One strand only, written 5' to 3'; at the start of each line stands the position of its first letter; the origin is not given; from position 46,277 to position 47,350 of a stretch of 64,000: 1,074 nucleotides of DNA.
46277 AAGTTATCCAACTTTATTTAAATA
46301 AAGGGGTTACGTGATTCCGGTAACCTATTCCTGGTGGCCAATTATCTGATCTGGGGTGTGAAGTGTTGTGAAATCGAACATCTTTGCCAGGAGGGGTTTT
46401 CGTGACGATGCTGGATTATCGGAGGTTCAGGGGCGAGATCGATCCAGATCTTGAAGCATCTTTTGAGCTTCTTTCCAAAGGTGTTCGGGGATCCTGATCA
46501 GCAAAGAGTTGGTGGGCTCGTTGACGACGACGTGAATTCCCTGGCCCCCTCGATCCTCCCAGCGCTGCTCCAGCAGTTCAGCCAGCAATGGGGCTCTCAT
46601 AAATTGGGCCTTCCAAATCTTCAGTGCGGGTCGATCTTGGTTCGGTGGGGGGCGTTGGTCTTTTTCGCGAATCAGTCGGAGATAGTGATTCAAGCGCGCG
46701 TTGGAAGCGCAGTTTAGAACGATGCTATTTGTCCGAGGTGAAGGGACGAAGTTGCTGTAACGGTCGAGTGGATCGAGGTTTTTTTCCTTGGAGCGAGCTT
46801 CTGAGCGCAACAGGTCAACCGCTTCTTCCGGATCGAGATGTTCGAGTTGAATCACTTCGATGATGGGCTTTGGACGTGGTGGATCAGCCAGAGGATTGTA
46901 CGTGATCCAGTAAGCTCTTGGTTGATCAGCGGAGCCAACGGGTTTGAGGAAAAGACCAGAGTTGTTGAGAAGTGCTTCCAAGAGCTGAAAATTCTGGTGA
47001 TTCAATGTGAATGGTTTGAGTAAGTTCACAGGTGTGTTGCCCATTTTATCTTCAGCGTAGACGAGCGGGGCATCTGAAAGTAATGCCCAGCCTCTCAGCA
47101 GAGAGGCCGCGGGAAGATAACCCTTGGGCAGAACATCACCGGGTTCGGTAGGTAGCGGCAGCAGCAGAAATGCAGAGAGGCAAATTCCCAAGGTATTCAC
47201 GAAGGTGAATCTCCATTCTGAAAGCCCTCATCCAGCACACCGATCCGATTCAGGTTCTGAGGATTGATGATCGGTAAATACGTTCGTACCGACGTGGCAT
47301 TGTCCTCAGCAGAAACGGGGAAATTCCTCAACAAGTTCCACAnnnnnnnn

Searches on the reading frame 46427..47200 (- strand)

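Call 6: search_protein_families(library=pfam, proteins=[window:46427-47200:-], max_evalue=0.01)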
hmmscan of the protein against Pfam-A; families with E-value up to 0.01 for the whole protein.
window:46427-47200:- (257 aa): 1 family
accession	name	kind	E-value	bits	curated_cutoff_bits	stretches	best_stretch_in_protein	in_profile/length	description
PF03958.22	Secretin_N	-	2.8e-14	53.5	28.2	2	115-185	2-68/69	Bacterial type II/III secretion system short domain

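Call 48: search_protein_families(library=ncbifam, proteins=[window:46427-47200:-], max_evalue=0.01)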
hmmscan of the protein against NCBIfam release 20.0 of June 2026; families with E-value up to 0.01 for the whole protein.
window:46427-47200:- (257 aa): 1 family
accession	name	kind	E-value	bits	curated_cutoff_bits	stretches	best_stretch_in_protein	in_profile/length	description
TIGR02517.1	type_II_gspD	equivalog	5.4e-05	21.9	351.35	1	110-255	95-229/600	type II secretion system secretin GspD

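Call 75: search_protein_families(library=pfam, proteins=[window:46427-47200:-], max_evalue=5)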
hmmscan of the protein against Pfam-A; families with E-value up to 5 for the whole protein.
window:46427-47200:- (257 aa): 2 families
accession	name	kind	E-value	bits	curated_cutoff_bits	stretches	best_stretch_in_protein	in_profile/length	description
PF03958.22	Secretin_N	-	2.8e-14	53.5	28.2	2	115-185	2-68/69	Bacterial type II/III secretion system short domain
PF16256.10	DUF4911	-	0.1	13.1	29.3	1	225-253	26-54/57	Domain of unknown function (DUF4911)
